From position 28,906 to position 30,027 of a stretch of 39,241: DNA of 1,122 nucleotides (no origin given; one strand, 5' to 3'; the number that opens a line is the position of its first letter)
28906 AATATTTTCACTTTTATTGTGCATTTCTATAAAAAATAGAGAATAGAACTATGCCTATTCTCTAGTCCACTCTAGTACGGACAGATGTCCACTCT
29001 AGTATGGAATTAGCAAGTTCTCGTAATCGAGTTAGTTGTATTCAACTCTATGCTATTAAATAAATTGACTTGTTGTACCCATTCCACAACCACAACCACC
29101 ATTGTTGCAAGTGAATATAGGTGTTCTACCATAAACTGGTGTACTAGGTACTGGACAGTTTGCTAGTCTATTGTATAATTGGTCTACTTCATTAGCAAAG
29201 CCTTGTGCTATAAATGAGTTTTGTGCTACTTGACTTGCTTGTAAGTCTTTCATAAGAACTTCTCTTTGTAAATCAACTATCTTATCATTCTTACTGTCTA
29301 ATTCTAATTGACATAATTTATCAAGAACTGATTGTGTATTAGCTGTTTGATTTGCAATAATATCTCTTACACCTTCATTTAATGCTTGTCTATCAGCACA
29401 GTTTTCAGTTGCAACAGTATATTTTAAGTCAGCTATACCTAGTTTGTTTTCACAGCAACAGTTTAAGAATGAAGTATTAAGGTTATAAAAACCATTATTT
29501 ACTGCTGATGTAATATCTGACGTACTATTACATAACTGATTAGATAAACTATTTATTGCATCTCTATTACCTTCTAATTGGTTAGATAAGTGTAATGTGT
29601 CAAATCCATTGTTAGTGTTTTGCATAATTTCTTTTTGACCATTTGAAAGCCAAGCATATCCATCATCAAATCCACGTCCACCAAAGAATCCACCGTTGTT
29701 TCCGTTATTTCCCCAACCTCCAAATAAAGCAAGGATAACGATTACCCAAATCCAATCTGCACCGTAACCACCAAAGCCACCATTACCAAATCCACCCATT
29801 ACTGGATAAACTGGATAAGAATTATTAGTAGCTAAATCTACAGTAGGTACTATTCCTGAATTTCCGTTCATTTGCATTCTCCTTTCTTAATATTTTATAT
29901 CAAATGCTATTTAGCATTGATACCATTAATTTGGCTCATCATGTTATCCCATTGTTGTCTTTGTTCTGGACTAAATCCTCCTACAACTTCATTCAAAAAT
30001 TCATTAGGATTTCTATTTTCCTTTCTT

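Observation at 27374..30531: Run of compositionally extreme orphan proteins resembling coat/exosporium building blocks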

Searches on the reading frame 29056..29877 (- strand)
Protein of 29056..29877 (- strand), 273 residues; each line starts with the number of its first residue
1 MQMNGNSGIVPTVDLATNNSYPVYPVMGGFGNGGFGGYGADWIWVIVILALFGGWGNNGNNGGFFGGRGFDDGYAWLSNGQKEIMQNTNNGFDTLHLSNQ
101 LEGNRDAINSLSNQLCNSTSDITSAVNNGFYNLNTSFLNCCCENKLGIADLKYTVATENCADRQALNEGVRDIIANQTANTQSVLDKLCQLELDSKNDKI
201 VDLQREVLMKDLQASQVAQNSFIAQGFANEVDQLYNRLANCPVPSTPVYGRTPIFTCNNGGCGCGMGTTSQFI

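Call 5: search_protein_families(library=phrogs, proteins=[window:29056-29877:-], max_evalue=0.01)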
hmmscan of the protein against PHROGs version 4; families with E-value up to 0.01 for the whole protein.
window:29056-29877:- (273 aa): 1 family
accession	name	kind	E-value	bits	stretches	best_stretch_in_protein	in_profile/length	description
phrog_16490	-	unknown function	5.6e-37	128.9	1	23-266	14-281/286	-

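Call 6: search_protein_families(library=pfam, proteins=[window:29056-29877:-], max_evalue=0.1)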
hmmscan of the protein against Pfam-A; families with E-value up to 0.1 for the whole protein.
window:29056-29877:- (273 aa): 2 families
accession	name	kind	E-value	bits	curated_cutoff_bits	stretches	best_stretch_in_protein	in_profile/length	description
PF18659.6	CelTOS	-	0.067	14.1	27.2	0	181-228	13-60/122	Cell-traversal protein for ookinetes and sporozoites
PF17285.8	PRMT5_TIM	-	0.084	12.6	30.2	0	170-216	32-80/252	PRMT5 TIM barrel domain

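Call 7: search_dna_similar(query=window:29056-29877:-, collection=phages, mode=protein, max_rows=30, max_evalue=0.001)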
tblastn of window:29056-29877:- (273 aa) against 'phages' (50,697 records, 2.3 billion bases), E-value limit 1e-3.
Records with a match: 27; places in all: 27; records where one place covers at least 80% of the query: 0.
Best place of each record, by identity: <60% 27.
By first word of the organism name: Bacteriophage 17; Escherichia 3; Dulem 2; Sashavirus 2; Butyrivibrio 1; bajarodcaudo 1; Clostridium 1.
By host as written in the record: - 19; Butyrivibrio fibrisolvens DSM 3071 1; Varecia variegata 1; Peromyscus fraterculus 1; Multidrug resistant Escherichia coli 1; Escherichia coli 1; Escherichia coli O78 Strain ECL23026 1; Clostridium perfringens 1; and 1 more.
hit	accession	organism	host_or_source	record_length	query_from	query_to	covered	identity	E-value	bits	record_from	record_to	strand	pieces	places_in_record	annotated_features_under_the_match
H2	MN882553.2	Butyrivibrio virus Ceridwen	Butyrivibrio fibrisolvens DSM 3071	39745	74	255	67%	39.1%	3e-36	142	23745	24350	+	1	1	hypothetical protein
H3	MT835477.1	Bacteriophage sp.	human fecal samples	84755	40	248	77%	28.5%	1e-10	67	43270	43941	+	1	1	record has no annotation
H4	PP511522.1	Dulem virus 35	Varecia variegata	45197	74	254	66%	31.9%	8e-14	77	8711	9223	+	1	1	hypothetical protein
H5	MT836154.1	Bacteriophage sp.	human fecal samples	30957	104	248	53%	34.9%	4e-15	81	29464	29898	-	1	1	record has no annotation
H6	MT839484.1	Bacteriophage sp.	human fecal samples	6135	102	248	54%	33.3%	3e-11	69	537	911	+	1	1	record has no annotation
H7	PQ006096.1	bajarodcaudo virus 5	Peromyscus fraterculus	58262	89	248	59%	30.4%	3e-10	66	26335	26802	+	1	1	hypothetical protein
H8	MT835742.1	Bacteriophage sp.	human fecal samples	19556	80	248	62%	28.7%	1e-5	52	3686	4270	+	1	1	record has no annotation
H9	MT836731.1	Bacteriophage sp.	human fecal samples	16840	104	248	53%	32.9%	2e-13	76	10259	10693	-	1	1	record has no annotation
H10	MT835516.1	Bacteriophage sp.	human fecal samples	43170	91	248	58%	30.2%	2e-11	70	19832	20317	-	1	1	record has no annotation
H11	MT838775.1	Bacteriophage sp.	human fecal samples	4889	74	248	64%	27.0%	3e-11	69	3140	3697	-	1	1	record has no annotation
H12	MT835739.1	Bacteriophage sp.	human fecal samples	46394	133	253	44%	38.0%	9e-14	77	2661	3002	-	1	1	record has no annotation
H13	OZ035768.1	Sashavirus 536P12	-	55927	105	250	53%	30.8%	1e-4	49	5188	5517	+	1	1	record has no annotation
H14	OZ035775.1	Sashavirus BDX09P1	-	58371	105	250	53%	30.8%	1e-4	49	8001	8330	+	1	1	record has no annotation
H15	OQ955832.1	Escherichia phage vB_EcoS_PJ16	Multidrug resistant Escherichia coli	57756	105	250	53%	30.8%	1e-4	49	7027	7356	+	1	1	PJ16_015: lateral tail fiber chaperone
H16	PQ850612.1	Escherichia phage KarinMuster_Bas82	Escherichia coli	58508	105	250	53%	30.8%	1e-4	49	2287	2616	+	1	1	hypothetical protein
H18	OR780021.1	Clostridium phage XP41-N3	Clostridium perfringens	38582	89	249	59%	27.9%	7e-4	47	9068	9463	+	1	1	hypothetical protein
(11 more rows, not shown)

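Call 9: get_annotated_region(hit=H2, flank=6000)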
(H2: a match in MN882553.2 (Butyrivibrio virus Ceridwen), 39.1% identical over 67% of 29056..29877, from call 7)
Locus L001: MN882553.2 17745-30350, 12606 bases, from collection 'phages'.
description: Butyrivibrio virus Ceridwen, complete genome.
organism: Butyrivibrio virus Ceridwen (NCBI taxid 2696359)
taxonomy: Viruses; Duplodnaviria; Heunggongvirae; Uroviricota; Caudoviricetes
host: Butyrivibrio fibrisolvens DSM 3071; source: -; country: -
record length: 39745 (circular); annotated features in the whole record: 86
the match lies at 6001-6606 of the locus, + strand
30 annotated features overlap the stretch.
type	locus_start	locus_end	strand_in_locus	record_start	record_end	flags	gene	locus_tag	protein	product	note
CDS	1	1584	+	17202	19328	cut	-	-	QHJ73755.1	hypothetical protein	Hypothetical coding region with unknown function. ORF predicted by Phanotate-v1.1.2, Prodigal-v2.6.3.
CDS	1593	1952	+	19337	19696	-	-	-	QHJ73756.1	hypothetical protein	Hypothetical coding region with unknown function. ORF predicted by GeneMarkS-2, Glimmer3, Phanotate-v1.1.2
CDS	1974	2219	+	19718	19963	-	-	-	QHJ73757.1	hypothetical protein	Hypothetical coding region with unknown function. ORF predicted by GeneMarkS-2, Glimmer3, Phanotate-v1.1.2, ...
regulatory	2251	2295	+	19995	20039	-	-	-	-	terminator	Predicted by FindTerm v2.8.1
CDS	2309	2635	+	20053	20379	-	-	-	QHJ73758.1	hypothetical protein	Hypothetical coding region with unknown function. ORF predicted by Phanotate-v1.1.2, Prodigal-v2.6.3. Alternative ORF ...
CDS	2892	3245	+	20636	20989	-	-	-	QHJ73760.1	hypothetical protein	Hypothetical coding region with unknown function. ORF predicted by GeneMarkS-2, Glimmer3, Phanotate-v1.1.2, ...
CDS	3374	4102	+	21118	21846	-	-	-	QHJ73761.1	hypothetical protein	Pfam endo-beta-N-acetylglucosaminidase domain 17-157bp (PF01832.20), putative peptidoglycan binding domain 1 184-239bp ...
regulatory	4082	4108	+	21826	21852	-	-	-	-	promoter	promoter predicted by PhagePromoter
CDS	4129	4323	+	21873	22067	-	-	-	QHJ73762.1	hypothetical protein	Hypothetical coding region with unknown function. ORF predicted by GeneMarkS-2, Glimmer3, Phanotate-v1.1.2, ...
CDS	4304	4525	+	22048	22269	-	-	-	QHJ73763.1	hypothetical protein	Hypothetical coding region with unknown function. ORF predicted by Phanotate-v1.1.2, Prodigal-v2.6.3, starting with ...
regulatory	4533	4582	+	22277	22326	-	-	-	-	terminator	Predicted by FindTerm v2.8.1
CDS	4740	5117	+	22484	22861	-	-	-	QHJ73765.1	hypothetical protein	Similar to unchracterised hypothetical protein in Geobacillus phage GBK2 (VOG5369, YP_009010506.1). ORF predicted by ...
CDS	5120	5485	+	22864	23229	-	-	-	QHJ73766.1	hypothetical protein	Hypothetical coding region with unknown function. ORF predicted by GeneMarkS-2, Glimmer3, Phanotate-v1.1.2, ...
CDS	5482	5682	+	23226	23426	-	-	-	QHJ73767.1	hypothetical protein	Hypothetical coding region with unknown function. ORF predicted by GeneMarkS-2, Phanotate-v1.1.2, Prodigal-v2.6.3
CDS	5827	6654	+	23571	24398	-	-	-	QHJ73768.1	hypothetical protein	Hypothetical coding region with unknown function. ORF predicted by GeneMarkS-2, Phanotate-v1.1.2, Prodigal-v2.6.3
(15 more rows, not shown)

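Call 10: get_annotated_region(hit=H18, flank=6000)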
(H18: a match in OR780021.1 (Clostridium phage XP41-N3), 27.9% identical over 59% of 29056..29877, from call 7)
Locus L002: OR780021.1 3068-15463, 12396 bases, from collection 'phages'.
description: Clostridium phage XP41-N3, complete genome.
organism: Clostridium phage XP41-N3 (NCBI taxid 3093939)
taxonomy: Viruses; Duplodnaviria; Heunggongvirae; Uroviricota; Caudoviricetes
host: Clostridium perfringens; source: sewage; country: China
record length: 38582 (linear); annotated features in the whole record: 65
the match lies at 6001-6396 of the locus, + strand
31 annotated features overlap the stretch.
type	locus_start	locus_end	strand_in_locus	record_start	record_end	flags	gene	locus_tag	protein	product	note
CDS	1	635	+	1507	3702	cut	-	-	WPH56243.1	tail protein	-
CDS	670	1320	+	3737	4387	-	-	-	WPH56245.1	N-acetylmuramoyl-L-alanine amidase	-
CDS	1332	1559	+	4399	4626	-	-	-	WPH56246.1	holin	-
CDS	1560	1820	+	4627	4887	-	-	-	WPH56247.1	hypothetical protein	-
CDS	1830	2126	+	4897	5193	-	-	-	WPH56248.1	hypothetical protein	-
CDS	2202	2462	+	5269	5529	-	-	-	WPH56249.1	hypothetical protein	-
CDS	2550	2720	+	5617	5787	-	-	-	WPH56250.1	hypothetical protein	-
CDS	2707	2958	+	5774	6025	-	-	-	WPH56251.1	hypothetical protein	-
CDS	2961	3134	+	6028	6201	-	-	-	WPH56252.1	hypothetical protein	-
CDS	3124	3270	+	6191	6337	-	-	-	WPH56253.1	hypothetical protein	-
CDS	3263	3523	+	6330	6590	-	-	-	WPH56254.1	hypothetical protein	-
CDS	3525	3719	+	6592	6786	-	-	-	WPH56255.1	hypothetical protein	-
CDS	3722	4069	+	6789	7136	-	-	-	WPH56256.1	hypothetical protein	-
CDS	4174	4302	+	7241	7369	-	-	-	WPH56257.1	hypothetical protein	-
CDS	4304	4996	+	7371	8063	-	-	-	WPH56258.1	antirepressor protein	-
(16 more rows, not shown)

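Call 11: find_homologous_proteins(query=window:29056-29877:-, max_evalue=0.001)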
Query window:29056-29877:- (273 aa): 8000 proteins with E <= 0.001 among 8000 candidates; the best 120 are listed.
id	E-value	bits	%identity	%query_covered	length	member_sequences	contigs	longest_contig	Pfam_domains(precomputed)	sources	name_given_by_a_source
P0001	2.9e-176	603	98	99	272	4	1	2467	-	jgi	-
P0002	9.8e-149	513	84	99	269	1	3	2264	-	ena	-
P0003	5.1e-148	510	84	99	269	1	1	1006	-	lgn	-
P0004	1.1e-147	509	83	93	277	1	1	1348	-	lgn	-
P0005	1.8e-147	508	83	99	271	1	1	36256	-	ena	-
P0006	2.2e-147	508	84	93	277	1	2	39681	-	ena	-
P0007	1.3e-146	506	81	99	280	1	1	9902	-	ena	-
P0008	3.7e-146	504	80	99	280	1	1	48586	-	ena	-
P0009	1.9e-145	502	81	99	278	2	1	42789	-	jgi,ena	-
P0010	5.5e-145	500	81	99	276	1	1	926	-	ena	-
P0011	1.3e-144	499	81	99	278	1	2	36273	-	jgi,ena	-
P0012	3.4e-144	498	82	97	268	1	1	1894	-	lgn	-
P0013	7.6e-143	493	79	99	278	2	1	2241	-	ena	-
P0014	2.5e-142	492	79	98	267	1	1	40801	-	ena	-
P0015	7.4e-142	490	79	99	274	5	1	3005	-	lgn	-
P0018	2.3e-141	488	78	93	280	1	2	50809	-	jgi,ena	-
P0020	1.1e-139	483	78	99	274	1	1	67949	-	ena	-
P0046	6.9e-131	454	76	92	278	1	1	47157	-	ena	-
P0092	1.9e-123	430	70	99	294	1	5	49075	-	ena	-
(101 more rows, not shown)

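Call 15: find_encoding_contigs(protein=P0008, flank=10000, max_places=3)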
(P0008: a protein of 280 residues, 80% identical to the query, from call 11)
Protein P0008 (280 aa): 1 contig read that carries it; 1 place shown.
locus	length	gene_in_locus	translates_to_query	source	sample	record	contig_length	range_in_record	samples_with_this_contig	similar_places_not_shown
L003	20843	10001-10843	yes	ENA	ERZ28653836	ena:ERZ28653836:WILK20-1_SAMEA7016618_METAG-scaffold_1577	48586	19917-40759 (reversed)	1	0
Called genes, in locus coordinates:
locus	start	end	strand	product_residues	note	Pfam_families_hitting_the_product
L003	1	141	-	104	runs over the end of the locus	-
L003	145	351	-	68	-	-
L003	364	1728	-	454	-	PF00176:SNF2-rel_dom, PF00270:DEAD (weak), PF04851:ResIII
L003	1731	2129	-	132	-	-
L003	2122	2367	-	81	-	-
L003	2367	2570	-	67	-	-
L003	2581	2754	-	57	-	-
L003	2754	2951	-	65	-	-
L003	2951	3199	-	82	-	PF07921:Fibritin_C (weak)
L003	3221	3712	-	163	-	-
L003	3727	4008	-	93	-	PF26096:DUF8033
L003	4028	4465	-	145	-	-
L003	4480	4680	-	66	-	-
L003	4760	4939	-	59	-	-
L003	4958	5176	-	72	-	-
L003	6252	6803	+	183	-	PF13489:Methyltransf_23 (weak)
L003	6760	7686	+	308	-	PF00149:Metallophos, PF12850:Metallophos_2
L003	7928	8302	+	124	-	-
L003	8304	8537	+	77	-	-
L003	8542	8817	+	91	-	-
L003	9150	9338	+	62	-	-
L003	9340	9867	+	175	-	-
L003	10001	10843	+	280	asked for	-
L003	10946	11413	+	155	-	-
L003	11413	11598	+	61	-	-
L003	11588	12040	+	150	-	-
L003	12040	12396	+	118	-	-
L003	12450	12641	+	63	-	-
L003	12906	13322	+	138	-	-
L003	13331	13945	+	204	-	PF00535:Glycos_transf_2, PF10111:Glyco_tranf_2_2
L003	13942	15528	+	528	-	PF04466:Terminase_3, PF17288:Terminase_3C (weak), PF17289:Terminase_6C (weak)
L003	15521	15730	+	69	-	-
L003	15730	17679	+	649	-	PF16510:P22_portal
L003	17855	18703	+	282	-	-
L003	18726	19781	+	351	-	-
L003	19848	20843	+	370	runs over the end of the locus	PF13692:Glyco_trans_1_4 (weak), PF00534:Glycos_transf_1 (faint)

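Call 16: find_encoding_contigs(protein=P0020, flank=10000, max_places=3)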
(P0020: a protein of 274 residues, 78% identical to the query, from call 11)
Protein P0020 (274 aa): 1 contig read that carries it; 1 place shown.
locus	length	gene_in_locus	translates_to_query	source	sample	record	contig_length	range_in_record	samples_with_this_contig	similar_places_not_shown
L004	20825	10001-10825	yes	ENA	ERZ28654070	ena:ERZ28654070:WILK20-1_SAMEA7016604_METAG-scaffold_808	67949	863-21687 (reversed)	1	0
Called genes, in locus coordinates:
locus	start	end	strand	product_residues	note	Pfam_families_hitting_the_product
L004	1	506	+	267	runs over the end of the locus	PF00438:S-AdoMet_synt_N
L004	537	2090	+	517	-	PF04466:Terminase_3, PF17288:Terminase_3C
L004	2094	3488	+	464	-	PF05133:SPP1_portal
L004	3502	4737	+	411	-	PF06152:Phage_min_cap2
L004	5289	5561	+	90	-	-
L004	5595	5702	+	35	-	-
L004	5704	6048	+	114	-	PF08239:SH3_3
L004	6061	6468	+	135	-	PF03013:Pyr_excise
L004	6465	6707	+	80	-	-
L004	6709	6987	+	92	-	-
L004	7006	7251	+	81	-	-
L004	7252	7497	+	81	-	-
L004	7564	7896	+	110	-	-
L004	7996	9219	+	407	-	PF04647:AgrB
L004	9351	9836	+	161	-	-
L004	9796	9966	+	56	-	-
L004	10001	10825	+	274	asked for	-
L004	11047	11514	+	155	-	-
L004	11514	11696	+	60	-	-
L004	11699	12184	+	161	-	-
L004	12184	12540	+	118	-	-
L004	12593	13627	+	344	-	PF13506:Glyco_transf_21 (weak), PF00535:Glycos_transf_2, PF13641:Glyco_tranf_2_3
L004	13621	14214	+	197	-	PF00535:Glycos_transf_2, PF10111:Glyco_tranf_2_2 (faint)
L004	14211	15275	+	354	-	-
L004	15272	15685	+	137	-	PF01467:CTP_transf_like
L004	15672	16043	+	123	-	-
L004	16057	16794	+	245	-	PF06810:Phage_scaffold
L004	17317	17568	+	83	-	-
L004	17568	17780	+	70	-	-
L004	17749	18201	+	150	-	-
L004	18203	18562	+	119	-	-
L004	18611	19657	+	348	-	PF00535:Glycos_transf_2, PF13641:Glyco_tranf_2_3 (weak)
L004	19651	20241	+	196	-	PF00535:Glycos_transf_2, PF10111:Glyco_tranf_2_2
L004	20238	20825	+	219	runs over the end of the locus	-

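Call 17: search_protein_families(library=ncbifam, proteins=[window:29056-29877:-], max_evalue=0.1)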
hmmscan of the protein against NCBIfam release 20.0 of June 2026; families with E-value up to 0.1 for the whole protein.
window:29056-29877:- (273 aa): 0 families

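Call 33: get_annotated_region(hit=H15, flank=4000)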
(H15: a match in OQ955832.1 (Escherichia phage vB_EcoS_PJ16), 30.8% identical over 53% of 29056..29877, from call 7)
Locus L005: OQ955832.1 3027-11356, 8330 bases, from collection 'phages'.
description: Escherichia phage vB_EcoS_PJ16, complete genome.
organism: Escherichia phage vB_EcoS_PJ16 (NCBI taxid 3061300)
taxonomy: Viruses; Duplodnaviria; Heunggongvirae; Uroviricota; Caudoviricetes; Nonanavirus
host: Multidrug resistant Escherichia coli; source: poultry sewage waste; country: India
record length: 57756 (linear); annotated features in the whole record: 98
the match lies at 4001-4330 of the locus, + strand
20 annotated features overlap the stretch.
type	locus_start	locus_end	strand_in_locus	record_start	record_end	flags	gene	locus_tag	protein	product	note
CDS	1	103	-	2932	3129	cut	PJ16_007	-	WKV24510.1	hypothetical protein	-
CDS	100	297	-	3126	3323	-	PJ16_008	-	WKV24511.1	hypothetical protein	-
CDS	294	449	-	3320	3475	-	PJ16_009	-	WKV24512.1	hypothetical protein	-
CDS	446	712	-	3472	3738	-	PJ16_010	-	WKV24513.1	hypothetical protein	-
CDS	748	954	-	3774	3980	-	PJ16_011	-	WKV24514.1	hypothetical protein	-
CDS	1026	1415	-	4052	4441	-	PJ16_012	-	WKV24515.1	hypothetical protein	-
CDS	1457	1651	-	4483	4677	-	PJ16_013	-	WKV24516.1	hypothetical protein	-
CDS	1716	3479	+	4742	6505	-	PJ16_014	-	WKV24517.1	terminase large subunit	-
CDS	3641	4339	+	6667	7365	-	PJ16_015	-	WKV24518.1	lateral tail fiber chaperone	-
CDS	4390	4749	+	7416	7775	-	PJ16_016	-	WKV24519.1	hypothetical protein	-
CDS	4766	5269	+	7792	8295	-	PJ16_017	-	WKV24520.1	hypothetical protein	-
CDS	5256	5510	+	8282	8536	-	PJ16_018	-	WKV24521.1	hypothetical protein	-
CDS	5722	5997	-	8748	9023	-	PJ16_019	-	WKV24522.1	hypothetical protein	-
CDS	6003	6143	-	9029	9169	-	PJ16_020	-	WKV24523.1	hypothetical protein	-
CDS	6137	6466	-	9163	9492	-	PJ16_021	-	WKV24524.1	hypothetical protein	-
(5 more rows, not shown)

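Call 35: find_related_loci(query=window:29056-29877:-, collection=genome_contigs, flank=8000)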
Query window:29056-29877:- (273 aa) in genome_contigs; peptide patterns used: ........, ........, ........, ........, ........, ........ (x = any residue, [..] = any of these).
98 stretches matched a pattern; 23 encode a relative of the query (tblastn E <= 1e-3); 23 distinct loci.
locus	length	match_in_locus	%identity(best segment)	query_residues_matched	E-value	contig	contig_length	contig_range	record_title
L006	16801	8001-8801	69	2-273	4e-114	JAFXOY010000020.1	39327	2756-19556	MAG: Clostridia bacterium isolate RGIG6613 Sheep_Rumen-1__c254269, whole genome shotgun sequence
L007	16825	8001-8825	73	2-264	3e-109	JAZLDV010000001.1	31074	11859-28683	MAG: Coprobacillaceae bacterium isolate T1900045026_TC20190019.MAGScoT_cleanbin_000013 SGB_4436_k141_3023128, whole geno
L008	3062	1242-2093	60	6-273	2e-90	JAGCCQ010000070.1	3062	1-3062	MAG: Bacilli bacterium isolate RGIG9670 Yak_Omasum-2__c764585, whole genome shotgun sequence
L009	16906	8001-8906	53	2-273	4e-87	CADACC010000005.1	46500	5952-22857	MAG: uncultured Erysipelotrichaceae bacterium isolate RUG13160 genome assembly, contig: RUG13160_asm_5, whole genome sho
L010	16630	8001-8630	64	74-265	2e-86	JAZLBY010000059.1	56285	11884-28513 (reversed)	MAG: Candidatus Scatovivens sp. isolate T1900045055_TC20190048.MAGScoT_cleanbin_000020 SGB_4547_k141_2479710, whole geno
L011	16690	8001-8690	59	62-265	2e-81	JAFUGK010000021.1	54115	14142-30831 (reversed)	MAG: Clostridia bacterium isolate RGIG4471 Roe_deer_Omasum-5__c137726, whole genome shotgun sequence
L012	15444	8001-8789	52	3-273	7e-78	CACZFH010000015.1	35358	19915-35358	MAG: uncultured Erysipelotrichaceae bacterium isolate RUG12568 genome assembly, contig: RUG12568_asm_15, whole genome sh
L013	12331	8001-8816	54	19-256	7e-77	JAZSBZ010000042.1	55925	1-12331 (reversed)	MAG: Candidatus Scatovivens sp. isolate T1900044923_TS20190389.MAGScoT_cleanbin_000019 SGB_3362_k141_2491312, whole geno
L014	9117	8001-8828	50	3-264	4e-75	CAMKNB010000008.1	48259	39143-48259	MAG: uncultured Tenericutes bacterium isolate SRR12081293_bin.88_metaWRAP_v1.3_MAG genome assembly, contig: ERZ12289773.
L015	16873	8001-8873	53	3-273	1e-73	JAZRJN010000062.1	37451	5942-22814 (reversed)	MAG: Candidatus Aphodosoma sp. isolate T1900045465_YK20190156.MAGScoT_cleanbin_000051 SGB_7209_k141_1634410, whole genom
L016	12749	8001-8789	52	19-251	3e-68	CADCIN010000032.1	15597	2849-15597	MAG: uncultured Erysipelotrichaceae bacterium isolate RUG14670 genome assembly, contig: RUG14670_asm_32, whole genome sh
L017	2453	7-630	55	69-260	3e-64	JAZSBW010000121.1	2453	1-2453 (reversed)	MAG: Clostridia bacterium isolate T1900044924_TS20190390.MAGScoT_cleanbin_000009 SGB_3368_k141_911280, whole genome shot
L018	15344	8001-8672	50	69-258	6e-60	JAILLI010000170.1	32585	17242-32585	MAG: Lachnospiraceae bacterium isolate RUI224 k141_15825211_flag=0_multi=42.9871_len=32585, whole genome shotgun sequenc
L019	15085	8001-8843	43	22-256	4e-54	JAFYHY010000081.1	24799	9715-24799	MAG: Aeriscardovia sp. isolate RGIG7107 Water_buffalos_Abomasum-2__c526045, whole genome shotgun sequence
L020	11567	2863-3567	46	44-260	6e-52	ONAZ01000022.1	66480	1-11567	uncultured Lachnospiraceae bacterium isolate RUG145 genome assembly, contig: scaffold_856, whole genome shotgun sequence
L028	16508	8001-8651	47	71-251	2e-54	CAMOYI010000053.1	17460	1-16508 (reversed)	MAG: uncultured Tenericutes bacterium isolate SRR873609_bin.65_metaWRAP_v1.3_MAG genome assembly, contig: ERZ1756109_268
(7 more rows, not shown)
